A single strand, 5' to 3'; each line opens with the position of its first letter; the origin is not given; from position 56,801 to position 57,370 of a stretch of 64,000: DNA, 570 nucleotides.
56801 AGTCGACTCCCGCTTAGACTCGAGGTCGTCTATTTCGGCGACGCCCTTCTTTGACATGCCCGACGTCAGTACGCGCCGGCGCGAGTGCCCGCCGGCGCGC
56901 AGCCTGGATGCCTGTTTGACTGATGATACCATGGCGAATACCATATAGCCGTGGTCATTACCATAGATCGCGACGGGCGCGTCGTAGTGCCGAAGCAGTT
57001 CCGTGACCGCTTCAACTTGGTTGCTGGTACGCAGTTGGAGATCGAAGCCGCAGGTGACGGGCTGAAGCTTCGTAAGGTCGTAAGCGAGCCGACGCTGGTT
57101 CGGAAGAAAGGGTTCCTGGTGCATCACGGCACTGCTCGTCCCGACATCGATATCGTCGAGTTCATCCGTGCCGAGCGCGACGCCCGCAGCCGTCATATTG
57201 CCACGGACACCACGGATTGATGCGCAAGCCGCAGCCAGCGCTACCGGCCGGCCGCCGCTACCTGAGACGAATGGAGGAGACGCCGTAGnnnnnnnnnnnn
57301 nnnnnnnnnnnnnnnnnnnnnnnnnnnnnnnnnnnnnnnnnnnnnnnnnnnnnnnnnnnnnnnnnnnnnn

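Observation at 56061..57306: About 1.05 kb insertion carrying an AbrB-type antitoxin split an ancestral AlbA_2-mod junction, leaving a 95 bp duplicated gene boundary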

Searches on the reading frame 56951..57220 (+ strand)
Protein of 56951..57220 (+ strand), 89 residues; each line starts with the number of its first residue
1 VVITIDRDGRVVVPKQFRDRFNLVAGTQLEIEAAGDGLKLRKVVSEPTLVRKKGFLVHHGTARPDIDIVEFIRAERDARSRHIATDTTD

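Call 7: search_protein_families(library=pfam, proteins=[window:56951-57220:+], max_evalue=0.01)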
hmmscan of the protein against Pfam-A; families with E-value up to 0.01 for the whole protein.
window:56951-57220:+ (89 aa): 1 family
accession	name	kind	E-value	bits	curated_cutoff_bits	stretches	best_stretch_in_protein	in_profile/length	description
PF04014.23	MazE_antitoxin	-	1.4e-10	41.4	24.7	1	4-47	3-47/48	Antidote-toxin recognition MazE, bacterial antitoxin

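Call 12: search_protein_families(library=ncbifam, proteins=[window:56951-57220:+], max_evalue=1)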
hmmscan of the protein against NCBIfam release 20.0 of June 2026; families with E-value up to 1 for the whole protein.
window:56951-57220:+ (89 aa): 8 families
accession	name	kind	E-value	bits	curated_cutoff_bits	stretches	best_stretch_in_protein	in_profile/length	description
TIGR01439.1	lp_hng_hel_AbrB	domain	1.8e-10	40.4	28.3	1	3-43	2-43/44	transcriptional regulator, AbrB family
NF040962.1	near_HgcAB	equivalog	0.00011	21.9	70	1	2-30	7-35/70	HgcAB-associated protein HgcC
NF001476.0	PRK00326.2-2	equivalog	0.00056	19.6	162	1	3-39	94-128/163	division/cell wall cluster transcriptional repressor MraZ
NF050106.1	TA_MazE_antitoxin_Deino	equivalog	0.00064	19.9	65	1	9-76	1-65/65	type II toxin-antitoxin system MazE family antitoxin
NF006352.0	PRK08577.1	equivalog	0.0032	17.5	140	1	2-36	6-40/136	hypothetical protein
TIGR02851.1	spore_V_T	equivalog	0.02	14.8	235.9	1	2-38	6-42/180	stage V sporulation protein T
NF003133.0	PRK04046.2-5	equivalog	0.047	13.2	324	1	3-70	103-169/223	translation initiation factor IF-6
NF000487.1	stat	exception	0.078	12.5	420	1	24-51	30-57/189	streptothricin N-acetyltransferase STAT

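Call 22: find_homologous_proteins(query=window:56951-57220:+, max_evalue=0.001)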
Query window:56951-57220:+ (89 aa): 160 proteins with E <= 0.001 among 162 candidates; the best 120 are listed.
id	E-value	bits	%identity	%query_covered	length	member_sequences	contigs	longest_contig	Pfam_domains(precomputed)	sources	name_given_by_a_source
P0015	1.6e-47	177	97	100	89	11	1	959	PF04014.24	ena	-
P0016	5.4e-45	169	93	100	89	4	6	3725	PF04014.24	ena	-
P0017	1.5e-44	167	93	100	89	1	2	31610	PF04014.24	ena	-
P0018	1.8e-39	151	82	100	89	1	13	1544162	PF04014.24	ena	-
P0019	3.2e-39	150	81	100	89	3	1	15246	PF04014.24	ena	-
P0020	6.3e-39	149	82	100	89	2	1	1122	PF04014.24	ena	-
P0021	4.3e-38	147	81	97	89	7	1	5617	PF04014.24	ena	-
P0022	6.3e-38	146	79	100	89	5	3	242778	PF04014.24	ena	-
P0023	6.4e-38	146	78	97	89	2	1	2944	PF04014.24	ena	-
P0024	3.1e-37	144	78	97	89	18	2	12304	PF04014.24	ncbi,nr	ncbi:MAG: AbrB/MazE/SpoVT family DNA-binding domain-containing protein [Spirochaetaceae bacterium]|n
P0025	3.1e-37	144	81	100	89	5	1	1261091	PF04014.24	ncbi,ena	-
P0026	1.5e-36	142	78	100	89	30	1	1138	PF04014.24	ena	-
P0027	3.8e-36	140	76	100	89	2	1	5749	PF04014.24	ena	-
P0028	7.4e-36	139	79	100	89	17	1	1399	PF04014.24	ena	-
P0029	1.8e-35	138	76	100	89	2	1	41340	PF04014.24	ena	-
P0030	2.1e-35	138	74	100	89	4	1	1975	PF04014.24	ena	-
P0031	2.7e-35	138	76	98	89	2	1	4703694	PF04014.24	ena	-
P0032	7.1e-35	136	78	100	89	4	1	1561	PF04014.24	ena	-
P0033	8.8e-34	133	83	84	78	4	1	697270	PF04014.24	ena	-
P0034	9.0e-34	133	75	98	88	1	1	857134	PF04014.24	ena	-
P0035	1.5e-33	132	74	94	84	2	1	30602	PF04014.24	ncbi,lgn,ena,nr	ncbi:MAG: AbrB/MazE/SpoVT family DNA-binding domain-containing protein [Spirochaetaceae bacterium]|n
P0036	1.8e-33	132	74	96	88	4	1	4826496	PF04014.24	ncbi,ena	-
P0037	2.2e-33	132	76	94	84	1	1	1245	PF04014.24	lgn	-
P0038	5.8e-33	130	72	100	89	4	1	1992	PF04014.24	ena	-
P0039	1.2e-32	129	71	100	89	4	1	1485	PF04014.24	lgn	-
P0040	2.1e-32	128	71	100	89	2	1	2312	PF04014.24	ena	-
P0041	2.5e-32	128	70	100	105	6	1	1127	PF04014.24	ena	-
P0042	3.9e-32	128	75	94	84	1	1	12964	PF04014.24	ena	-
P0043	4.6e-32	127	70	100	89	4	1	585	PF04014.24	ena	-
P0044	7.8e-32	127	71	94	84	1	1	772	PF04014.24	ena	-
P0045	1.5e-31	126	71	97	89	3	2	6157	PF04014.24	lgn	-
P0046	2.5e-31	125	74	90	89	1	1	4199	PF04014.24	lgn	-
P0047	4.6e-31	124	70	100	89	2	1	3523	PF04014.24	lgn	-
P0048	6.1e-31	124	73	100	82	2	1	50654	PF04014.24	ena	-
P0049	9.4e-31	123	73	97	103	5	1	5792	PF04014.24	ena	-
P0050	1.2e-30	123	64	100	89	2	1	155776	PF04014.24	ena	-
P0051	1.6e-30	122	69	81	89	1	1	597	PF04014.24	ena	-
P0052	2.0e-30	122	71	100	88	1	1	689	PF04014.24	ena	-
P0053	2.3e-30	122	69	98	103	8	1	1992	PF04014.24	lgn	-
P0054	3.1e-30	121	72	93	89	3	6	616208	PF04014.24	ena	-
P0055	3.4e-30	121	72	93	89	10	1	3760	PF04014.24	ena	-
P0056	4.9e-30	121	68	98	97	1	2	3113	PF04014.24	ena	-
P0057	5.0e-30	121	69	98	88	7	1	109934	PF04014.24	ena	-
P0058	5.1e-30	121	70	98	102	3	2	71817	PF04014.24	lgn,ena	-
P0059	6.8e-30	120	76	88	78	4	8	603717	PF04014.24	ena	-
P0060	7.9e-30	120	71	81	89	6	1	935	PF04014.24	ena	-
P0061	8.6e-30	120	70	93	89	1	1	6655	PF04014.24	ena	-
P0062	9.5e-30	120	67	100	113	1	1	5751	PF04014.24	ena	-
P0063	9.9e-30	120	67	100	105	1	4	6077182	PF04014.24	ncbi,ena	-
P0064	1.0e-29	120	66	100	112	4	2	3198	PF04014.24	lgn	-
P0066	1.1e-29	120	69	93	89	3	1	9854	PF04014.24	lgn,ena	-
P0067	1.7e-29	119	70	93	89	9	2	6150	PF04014.24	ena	-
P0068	2.2e-29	119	72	96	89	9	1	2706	PF04014.24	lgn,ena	-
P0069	2.7e-29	118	69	94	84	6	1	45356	PF04014.24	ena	-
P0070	3.3e-29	118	69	81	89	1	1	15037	PF04014.24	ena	-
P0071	3.5e-29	118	67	99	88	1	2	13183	PF04014.24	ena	-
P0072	4.4e-29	118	68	81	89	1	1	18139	PF04014.24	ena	-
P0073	4.6e-29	118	72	80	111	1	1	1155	PF04014.24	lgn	-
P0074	4.9e-29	118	67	100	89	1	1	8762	PF04014.24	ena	-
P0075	5.0e-29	118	69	90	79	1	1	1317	PF04014.24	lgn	-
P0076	6.0e-29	117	68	81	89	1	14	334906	PF04014.24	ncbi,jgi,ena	-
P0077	6.9e-29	117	72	84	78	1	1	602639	PF04014.24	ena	-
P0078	8.2e-29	117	70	80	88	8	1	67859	PF04014.24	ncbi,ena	-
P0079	1.3e-28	116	68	81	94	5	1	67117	PF04014.24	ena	-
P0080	1.6e-28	116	67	93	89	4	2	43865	PF04014.24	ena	-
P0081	1.7e-28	116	68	81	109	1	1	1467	PF04014.24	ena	-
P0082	1.8e-28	116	67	93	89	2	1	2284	PF04014.24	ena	-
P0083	1.9e-28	116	66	93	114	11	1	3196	PF02381.24,PF04014.24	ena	-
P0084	1.9e-28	116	65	97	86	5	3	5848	PF04014.24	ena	-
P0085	2.2e-28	116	67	93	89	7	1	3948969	PF04014.24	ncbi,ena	-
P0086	2.2e-28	116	66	80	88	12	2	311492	PF04014.24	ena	-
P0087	2.4e-28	115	67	98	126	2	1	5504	PF04014.24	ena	-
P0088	2.7e-28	115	65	81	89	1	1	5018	PF04014.24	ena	-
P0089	2.8e-28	115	67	93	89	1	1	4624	PF04014.24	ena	-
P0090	3.0e-28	115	66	93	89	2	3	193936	PF04014.24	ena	-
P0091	3.1e-28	115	65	100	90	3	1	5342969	PF04014.24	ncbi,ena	-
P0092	3.1e-28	115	62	100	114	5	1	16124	PF04014.24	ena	-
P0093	3.2e-28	115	67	98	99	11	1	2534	PF04014.24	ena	-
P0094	3.7e-28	115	68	91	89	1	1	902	PF04014.24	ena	-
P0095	3.7e-28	115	67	91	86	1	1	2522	PF04014.24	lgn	-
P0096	3.8e-28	115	65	81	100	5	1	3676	PF04014.24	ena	-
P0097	4.2e-28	115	63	100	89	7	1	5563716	PF04014.24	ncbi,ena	-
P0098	5.2e-28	114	72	84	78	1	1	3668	PF04014.24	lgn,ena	-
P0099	5.6e-28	114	65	81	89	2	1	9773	PF04014.24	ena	-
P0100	5.8e-28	114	68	80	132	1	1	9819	PF04014.24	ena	-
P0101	6.7e-28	114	61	100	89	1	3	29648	PF04014.24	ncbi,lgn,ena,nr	ncbi:MAG: AbrB/MazE/SpoVT family DNA-binding domain-containing protein [Acidobacteria bacterium]|nr:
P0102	7.4e-28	114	66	96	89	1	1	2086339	PF04014.24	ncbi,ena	-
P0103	9.4e-28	114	66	98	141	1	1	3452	PF04014.24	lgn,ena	-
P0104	9.5e-28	114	68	94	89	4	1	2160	PF04014.24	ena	-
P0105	1.2e-27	113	74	81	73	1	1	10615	PF04014.24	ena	-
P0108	2.0e-27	113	66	93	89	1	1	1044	PF04014.24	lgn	-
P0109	2.2e-27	112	62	100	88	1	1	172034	PF04014.24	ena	-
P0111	2.9e-27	112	65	81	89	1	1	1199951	PF04014.24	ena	-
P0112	2.9e-27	112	61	100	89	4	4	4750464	PF04014.24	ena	-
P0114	5.7e-27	111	61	100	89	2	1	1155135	PF04014.24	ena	-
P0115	6.9e-27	111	66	98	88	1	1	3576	PF04014.24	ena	-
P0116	8.0e-27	111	73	82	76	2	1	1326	PF04014.24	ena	-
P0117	8.4e-27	111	64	81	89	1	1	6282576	PF04014.24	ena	-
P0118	1.0e-26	110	58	100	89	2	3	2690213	PF04014.24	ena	-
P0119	1.5e-26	110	64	96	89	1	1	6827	PF04014.24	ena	-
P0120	1.6e-26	110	58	100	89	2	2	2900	PF04014.24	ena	-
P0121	1.9e-26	109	66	93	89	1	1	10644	PF04014.24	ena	-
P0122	2.5e-26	109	62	100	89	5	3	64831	PF04014.24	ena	-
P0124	3.9e-26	108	63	94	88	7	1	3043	PF04014.24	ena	-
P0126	4.4e-26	108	65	93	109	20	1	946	PF04014.24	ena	-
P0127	4.5e-26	108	67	81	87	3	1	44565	PF04014.24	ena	-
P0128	5.0e-26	108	67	93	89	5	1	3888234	PF04014.24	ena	-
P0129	6.2e-26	108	67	89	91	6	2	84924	PF04014.24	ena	-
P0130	6.4e-26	108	61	100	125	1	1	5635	PF04014.24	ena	-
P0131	8.5e-26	107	63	97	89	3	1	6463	PF04014.24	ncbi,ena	-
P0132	1.1e-25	107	61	98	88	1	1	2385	PF04014.24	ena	-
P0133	1.1e-25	107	65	93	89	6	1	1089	PF04014.24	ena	-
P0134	1.6e-25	106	61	100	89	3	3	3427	PF04014.24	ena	-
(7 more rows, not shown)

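Call 23: find_encoding_contigs(protein=P0017, flank=6000, max_places=4)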
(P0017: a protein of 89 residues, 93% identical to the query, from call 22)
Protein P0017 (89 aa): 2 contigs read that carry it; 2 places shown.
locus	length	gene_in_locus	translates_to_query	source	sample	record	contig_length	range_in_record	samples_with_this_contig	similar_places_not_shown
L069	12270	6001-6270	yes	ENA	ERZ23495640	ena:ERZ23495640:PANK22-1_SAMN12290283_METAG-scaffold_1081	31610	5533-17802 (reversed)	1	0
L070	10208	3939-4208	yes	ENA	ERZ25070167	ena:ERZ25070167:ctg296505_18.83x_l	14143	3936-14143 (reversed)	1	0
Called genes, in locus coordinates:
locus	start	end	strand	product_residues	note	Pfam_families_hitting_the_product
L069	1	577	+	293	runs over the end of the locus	PF05721:PhyH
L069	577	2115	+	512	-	PF00150:Cellulase (weak)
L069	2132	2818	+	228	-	PF20582:UPF0758_N, PF04002:RadC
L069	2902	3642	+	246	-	-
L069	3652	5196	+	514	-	-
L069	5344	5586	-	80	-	-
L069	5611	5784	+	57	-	-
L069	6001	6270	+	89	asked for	PF04014:MazE_antitoxin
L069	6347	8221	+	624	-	PF01555:N6_N4_Mtase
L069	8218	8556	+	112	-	PF01909:NTP_transf_2, PF18765:Polbeta (weak)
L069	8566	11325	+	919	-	PF04851:ResIII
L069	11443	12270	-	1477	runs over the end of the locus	-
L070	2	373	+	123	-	?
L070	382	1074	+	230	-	PF20582:UPF0758_N (weak), PF04002:RadC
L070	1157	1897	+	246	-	-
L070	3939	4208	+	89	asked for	PF04014:MazE_antitoxin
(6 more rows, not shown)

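Call 24: find_encoding_contigs(protein=P0018, flank=6000, max_places=6)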
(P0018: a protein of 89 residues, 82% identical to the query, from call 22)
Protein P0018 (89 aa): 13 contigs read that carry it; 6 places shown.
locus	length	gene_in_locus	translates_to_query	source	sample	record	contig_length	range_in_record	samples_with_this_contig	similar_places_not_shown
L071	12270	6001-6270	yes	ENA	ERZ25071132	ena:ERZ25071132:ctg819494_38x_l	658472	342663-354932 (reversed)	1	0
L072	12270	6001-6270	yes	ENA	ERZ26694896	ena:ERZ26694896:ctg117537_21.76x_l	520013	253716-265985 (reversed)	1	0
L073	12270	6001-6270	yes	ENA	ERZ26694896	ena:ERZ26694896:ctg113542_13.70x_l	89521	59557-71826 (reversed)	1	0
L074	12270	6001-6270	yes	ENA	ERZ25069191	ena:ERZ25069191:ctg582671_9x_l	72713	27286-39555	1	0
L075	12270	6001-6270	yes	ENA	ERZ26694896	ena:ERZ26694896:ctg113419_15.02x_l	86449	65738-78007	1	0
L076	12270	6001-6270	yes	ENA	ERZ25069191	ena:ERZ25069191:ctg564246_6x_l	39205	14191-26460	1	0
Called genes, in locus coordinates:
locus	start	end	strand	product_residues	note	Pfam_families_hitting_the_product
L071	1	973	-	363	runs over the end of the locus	PF02826:2-Hacid_dh_C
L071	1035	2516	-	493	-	PF01425:Amidase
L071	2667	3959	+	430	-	PF13458:Peripla_BP_6, PF01094:ANF_receptor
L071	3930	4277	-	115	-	-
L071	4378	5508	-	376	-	PF13378:MR_MLE_C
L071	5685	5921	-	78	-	PF02604:PhdYeFM_antitox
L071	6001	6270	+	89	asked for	PF04014:MazE_antitoxin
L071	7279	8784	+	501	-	-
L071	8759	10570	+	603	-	PF09820:AAA-ATPase_like, PF08011:PDDEXK_9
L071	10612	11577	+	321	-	PF00389:2-Hacid_dh, PF02826:2-Hacid_dh_C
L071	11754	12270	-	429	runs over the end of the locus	PF13365:Trypsin_2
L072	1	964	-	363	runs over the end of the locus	PF02826:2-Hacid_dh_C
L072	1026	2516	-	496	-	PF01425:Amidase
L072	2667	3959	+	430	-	PF13458:Peripla_BP_6, PF01094:ANF_receptor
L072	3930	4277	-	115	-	-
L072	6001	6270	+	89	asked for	PF04014:MazE_antitoxin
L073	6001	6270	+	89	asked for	PF04014:MazE_antitoxin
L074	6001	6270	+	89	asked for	PF04014:MazE_antitoxin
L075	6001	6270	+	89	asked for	PF04014:MazE_antitoxin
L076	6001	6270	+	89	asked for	PF04014:MazE_antitoxin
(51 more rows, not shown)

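Call 39: search_protein_families(library=padloc, proteins=[window:56951-57220:+], max_evalue=0.001)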
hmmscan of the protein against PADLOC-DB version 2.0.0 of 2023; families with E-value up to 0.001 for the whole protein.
window:56951-57220:+ (89 aa): 0 families

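Call 48: search_protein_families(library=phrogs, proteins=[window:56951-57220:+], max_evalue=0.01)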
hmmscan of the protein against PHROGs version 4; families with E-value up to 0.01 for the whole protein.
window:56951-57220:+ (89 aa): 2 families
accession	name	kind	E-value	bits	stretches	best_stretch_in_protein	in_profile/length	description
phrog_4681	-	moron, auxiliary metabolic gene and host takeover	5.7e-09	36.8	1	3-50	8-55/87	antitoxin from a toxin-antitoxin system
phrog_36746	-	moron, auxiliary metabolic gene and host takeover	0.0065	18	1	2-46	7-51/93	antitoxin from a toxin-antitoxin system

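Call 65: find_encoding_contigs(protein=P0025, flank=2500, max_places=2)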
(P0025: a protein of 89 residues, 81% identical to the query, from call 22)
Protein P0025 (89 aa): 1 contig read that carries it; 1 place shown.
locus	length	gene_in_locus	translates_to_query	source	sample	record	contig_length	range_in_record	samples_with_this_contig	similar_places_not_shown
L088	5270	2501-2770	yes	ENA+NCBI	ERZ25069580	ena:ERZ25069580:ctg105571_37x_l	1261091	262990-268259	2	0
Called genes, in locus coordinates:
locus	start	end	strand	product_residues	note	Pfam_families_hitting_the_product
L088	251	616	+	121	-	-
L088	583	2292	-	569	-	PF13378:MR_MLE_C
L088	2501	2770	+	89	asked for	PF04014:MazE_antitoxin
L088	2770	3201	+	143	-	PF01850:PIN, PF13470:PIN_3 (weak)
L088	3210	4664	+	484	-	-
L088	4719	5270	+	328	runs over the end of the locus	PF00389:2-Hacid_dh, PF02826:2-Hacid_dh_C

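Call 66: find_encoding_contigs(protein=P0022, flank=2500, max_places=3)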
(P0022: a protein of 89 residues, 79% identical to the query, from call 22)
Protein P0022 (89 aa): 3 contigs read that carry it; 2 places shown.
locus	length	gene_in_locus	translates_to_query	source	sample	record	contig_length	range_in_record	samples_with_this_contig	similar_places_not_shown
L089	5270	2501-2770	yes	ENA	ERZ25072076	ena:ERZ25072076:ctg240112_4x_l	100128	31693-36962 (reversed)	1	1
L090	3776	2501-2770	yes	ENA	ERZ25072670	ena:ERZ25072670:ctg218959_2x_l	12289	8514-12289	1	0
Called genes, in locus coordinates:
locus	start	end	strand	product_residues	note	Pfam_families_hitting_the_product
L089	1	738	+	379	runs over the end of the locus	PF01408:GFO_IDH_MocA, PF22685:Gal80p_C-like (weak), PF22725:GFO_IDH_MocA_C3, PF02894:GFO_IDH_MocA_C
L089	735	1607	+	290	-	PF01261:AP_endonuc_2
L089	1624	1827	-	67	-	PF05685:Uma2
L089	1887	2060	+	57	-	-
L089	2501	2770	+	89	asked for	PF04014:MazE_antitoxin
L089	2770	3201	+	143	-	PF13470:PIN_3 (weak)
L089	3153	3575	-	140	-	PF22180:RH3_dom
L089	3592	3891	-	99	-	PF00589:Phage_integrase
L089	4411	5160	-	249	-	PF01370:Epimerase, PF02719:Polysacc_synt_2 (faint), PF04321:RmlD_sub_bind, PF05368:NmrA, PF13460:NAD_binding_10, PF16363:GDP_Man_Dehyd, PF01073:3Beta_HSD, PF07993:NAD_binding_4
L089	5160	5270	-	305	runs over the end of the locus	PF08240:ADH_N, PF00107:ADH_zinc_N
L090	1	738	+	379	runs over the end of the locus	PF01408:GFO_IDH_MocA, PF22685:Gal80p_C-like (weak), PF22725:GFO_IDH_MocA_C3, PF02894:GFO_IDH_MocA_C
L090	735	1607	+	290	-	PF01261:AP_endonuc_2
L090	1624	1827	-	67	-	PF05685:Uma2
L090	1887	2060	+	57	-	-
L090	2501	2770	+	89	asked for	PF04014:MazE_antitoxin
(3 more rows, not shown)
